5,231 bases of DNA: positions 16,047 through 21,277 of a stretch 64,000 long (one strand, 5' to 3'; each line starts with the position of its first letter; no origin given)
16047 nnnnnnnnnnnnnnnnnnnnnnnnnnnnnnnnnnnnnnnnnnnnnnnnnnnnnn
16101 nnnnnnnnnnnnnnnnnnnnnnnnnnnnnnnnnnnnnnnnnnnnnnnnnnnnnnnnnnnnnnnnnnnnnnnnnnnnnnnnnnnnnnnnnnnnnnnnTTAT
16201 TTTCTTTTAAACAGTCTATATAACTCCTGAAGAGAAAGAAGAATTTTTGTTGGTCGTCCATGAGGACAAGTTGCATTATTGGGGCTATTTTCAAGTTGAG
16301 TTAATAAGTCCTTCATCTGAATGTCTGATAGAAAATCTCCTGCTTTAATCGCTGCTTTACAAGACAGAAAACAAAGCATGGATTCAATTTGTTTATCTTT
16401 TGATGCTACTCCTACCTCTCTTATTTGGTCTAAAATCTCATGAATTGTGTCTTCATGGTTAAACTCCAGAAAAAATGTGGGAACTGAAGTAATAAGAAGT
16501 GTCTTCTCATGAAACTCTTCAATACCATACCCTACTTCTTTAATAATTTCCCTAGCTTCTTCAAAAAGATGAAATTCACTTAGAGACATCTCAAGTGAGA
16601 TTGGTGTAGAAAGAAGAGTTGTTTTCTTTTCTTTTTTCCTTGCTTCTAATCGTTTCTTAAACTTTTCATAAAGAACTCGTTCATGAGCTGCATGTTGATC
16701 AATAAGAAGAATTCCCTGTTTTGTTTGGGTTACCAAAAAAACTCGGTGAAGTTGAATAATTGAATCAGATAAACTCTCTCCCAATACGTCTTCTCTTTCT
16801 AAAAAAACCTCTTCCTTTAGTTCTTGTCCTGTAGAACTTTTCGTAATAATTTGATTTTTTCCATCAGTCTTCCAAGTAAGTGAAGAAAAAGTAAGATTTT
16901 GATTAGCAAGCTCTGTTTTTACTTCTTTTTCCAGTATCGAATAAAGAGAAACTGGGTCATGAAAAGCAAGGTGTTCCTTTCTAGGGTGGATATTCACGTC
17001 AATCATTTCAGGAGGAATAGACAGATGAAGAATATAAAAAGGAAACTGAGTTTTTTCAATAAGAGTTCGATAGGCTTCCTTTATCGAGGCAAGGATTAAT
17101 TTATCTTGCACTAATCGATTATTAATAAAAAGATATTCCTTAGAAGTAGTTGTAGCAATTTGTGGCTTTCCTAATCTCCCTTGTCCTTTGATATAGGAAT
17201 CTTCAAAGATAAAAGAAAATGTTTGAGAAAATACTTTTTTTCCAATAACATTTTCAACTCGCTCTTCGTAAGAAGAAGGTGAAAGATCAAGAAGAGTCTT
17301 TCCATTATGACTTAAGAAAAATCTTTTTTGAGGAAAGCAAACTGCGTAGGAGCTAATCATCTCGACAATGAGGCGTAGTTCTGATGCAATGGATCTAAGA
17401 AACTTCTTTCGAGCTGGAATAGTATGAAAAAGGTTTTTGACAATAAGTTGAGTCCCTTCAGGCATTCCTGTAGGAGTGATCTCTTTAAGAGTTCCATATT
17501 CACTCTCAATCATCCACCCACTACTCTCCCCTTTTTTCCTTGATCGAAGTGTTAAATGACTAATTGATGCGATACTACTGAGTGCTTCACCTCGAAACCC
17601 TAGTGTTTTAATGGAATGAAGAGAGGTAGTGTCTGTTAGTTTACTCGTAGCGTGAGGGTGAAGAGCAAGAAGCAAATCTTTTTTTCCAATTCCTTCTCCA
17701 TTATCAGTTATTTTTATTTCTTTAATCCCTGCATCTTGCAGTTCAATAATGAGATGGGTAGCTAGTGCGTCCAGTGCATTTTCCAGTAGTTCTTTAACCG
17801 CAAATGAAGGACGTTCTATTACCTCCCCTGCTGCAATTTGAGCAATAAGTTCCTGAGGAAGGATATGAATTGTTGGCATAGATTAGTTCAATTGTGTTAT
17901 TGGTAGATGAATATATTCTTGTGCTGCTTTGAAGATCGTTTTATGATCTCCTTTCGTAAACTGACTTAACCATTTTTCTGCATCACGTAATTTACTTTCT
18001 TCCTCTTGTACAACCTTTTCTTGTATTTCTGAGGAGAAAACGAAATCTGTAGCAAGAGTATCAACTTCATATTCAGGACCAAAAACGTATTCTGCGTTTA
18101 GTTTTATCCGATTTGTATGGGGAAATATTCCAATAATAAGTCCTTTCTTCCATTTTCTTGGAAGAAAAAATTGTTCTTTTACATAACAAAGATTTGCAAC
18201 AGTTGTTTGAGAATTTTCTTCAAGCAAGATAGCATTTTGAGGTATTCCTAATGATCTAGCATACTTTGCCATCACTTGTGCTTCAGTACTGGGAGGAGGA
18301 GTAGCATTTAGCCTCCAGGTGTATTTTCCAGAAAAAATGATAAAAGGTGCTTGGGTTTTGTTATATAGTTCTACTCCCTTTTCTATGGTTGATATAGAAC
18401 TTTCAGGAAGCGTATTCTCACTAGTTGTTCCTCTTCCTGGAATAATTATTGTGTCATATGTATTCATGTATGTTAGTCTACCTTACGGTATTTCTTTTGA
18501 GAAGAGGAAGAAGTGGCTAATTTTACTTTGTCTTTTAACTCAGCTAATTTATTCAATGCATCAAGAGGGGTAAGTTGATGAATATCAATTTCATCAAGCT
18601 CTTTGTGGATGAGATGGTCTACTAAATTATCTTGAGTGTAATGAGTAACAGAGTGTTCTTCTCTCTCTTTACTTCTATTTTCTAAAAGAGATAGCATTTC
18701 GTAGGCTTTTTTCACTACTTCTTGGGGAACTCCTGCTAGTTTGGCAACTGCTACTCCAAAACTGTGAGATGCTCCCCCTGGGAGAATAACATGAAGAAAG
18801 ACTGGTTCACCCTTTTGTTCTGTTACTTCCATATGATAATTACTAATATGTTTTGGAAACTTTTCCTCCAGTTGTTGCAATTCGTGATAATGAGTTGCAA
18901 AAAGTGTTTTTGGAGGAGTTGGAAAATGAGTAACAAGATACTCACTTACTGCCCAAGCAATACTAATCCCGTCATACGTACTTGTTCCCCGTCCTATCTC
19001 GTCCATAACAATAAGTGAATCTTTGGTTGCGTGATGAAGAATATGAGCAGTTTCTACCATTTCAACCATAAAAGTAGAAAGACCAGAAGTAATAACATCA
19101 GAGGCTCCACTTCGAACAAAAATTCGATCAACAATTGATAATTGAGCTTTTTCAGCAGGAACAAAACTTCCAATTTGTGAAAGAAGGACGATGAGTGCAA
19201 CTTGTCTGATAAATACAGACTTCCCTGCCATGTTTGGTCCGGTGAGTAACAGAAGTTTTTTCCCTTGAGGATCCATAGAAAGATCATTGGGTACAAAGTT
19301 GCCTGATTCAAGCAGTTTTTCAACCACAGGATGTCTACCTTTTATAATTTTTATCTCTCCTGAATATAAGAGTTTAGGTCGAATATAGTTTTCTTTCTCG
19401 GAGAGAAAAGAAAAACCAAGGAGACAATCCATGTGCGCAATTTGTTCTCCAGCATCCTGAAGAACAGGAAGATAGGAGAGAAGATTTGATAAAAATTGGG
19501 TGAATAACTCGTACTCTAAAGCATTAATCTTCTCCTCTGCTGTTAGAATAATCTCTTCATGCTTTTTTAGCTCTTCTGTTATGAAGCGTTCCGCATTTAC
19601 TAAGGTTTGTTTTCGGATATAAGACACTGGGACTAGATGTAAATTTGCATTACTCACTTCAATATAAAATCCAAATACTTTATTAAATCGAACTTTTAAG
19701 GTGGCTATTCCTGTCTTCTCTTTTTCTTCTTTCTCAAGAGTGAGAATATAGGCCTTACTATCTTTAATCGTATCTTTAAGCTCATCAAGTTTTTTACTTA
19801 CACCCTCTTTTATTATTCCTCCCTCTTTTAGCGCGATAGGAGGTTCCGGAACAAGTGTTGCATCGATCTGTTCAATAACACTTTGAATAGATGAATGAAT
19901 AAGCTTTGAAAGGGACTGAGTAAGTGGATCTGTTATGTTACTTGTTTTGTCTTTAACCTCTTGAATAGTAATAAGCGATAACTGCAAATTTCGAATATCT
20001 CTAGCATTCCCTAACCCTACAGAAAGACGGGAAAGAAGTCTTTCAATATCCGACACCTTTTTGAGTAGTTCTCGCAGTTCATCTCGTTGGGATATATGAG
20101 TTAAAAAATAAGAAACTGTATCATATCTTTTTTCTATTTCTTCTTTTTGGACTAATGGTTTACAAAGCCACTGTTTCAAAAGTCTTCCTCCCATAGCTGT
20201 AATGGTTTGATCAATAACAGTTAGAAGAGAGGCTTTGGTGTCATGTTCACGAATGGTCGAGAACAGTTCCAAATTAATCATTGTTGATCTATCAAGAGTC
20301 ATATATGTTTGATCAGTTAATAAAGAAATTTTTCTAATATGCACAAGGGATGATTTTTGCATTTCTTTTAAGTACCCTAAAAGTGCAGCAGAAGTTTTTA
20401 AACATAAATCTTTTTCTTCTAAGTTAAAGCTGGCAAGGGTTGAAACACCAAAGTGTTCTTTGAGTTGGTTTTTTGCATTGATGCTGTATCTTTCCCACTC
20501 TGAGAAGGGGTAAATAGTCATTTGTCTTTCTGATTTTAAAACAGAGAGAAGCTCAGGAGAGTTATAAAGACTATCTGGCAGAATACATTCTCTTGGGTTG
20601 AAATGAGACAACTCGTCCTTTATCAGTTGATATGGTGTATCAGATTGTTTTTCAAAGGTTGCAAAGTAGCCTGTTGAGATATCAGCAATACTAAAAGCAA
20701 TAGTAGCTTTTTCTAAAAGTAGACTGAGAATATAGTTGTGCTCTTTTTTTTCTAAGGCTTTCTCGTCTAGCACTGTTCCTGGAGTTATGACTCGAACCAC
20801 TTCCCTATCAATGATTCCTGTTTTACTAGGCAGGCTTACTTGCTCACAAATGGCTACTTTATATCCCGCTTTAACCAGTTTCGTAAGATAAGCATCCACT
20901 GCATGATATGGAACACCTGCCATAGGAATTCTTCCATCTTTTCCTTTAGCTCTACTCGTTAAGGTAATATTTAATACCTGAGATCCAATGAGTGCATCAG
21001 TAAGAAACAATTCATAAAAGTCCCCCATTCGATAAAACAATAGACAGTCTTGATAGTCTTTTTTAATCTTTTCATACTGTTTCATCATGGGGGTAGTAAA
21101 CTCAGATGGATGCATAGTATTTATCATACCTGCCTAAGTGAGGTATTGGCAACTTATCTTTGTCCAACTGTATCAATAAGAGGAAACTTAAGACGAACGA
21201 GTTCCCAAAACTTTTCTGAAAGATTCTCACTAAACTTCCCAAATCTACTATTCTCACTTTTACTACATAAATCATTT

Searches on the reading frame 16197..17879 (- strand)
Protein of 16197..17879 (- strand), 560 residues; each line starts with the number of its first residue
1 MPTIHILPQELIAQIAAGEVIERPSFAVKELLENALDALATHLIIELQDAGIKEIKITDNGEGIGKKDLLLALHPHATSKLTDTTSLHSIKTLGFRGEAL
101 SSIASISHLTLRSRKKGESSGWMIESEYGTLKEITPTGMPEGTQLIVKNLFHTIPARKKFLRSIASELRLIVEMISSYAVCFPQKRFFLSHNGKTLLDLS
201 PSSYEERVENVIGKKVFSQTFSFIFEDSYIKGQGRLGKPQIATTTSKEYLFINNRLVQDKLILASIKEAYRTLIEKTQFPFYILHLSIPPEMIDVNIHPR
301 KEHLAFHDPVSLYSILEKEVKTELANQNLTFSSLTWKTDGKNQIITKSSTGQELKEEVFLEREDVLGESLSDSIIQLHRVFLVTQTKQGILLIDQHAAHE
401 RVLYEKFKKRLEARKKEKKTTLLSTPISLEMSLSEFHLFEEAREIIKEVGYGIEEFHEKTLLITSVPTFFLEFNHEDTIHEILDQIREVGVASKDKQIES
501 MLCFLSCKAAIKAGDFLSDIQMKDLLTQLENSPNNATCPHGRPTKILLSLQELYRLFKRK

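Call 26: search_protein_families(library=pfam, proteins=[window:16197-17879:-], max_evalue=0.00001)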
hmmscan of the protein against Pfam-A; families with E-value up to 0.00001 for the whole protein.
window:16197-17879:- (560 aa): 3 families
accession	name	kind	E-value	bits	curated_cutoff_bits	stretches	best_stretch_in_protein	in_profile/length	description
PF08676.16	MutL_C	-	2.3e-33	115.3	25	1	374-515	1-140/142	MutL C terminal dimerisation domain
PF01119.25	DNA_mis_repair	-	7.3e-28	97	26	1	209-324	2-118/119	DNA mismatch repair protein, C-terminal domain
PF13589.12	HATPase_c_3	-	7.3e-12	45.9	25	1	25-120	4-99/137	Histidine kinase-, DNA gyrase B-, and HSP90-like ATPase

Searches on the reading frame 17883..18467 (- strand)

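Call 26: search_protein_families(library=pfam, proteins=[window:17883-18467:-], max_evalue=0.00001)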
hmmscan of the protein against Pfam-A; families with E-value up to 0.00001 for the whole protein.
window:17883-18467:- (194 aa): 1 family
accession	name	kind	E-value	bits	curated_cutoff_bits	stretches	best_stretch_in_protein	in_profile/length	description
PF02698.23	DUF218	-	8.1e-17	61.8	27.6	1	5-151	1-110/133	DUF218 domain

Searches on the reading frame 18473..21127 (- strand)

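Call 26: search_protein_families(library=pfam, proteins=[window:18473-21127:-], max_evalue=0.00001)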
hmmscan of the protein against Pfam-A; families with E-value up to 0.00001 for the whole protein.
window:18473-21127:- (884 aa): 5 families
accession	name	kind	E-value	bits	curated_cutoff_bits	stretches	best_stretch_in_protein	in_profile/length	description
PF00488.27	MutS_V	-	4.6e-78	262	30.2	1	627-816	2-188/188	MutS domain V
PF05192.23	MutS_III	-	3.4e-49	168.2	34.1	1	281-572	1-193/194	MutS domain III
PF01624.25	MutS_I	-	1e-43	148.6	20.6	1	12-122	1-112/113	MutS domain I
PF05190.23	MutS_IV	-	3.3e-27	95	22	1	442-533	1-92/92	MutS family domain IV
PF05188.22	MutS_II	-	7.2e-23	81.9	25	1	131-265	1-133/133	MutS domain II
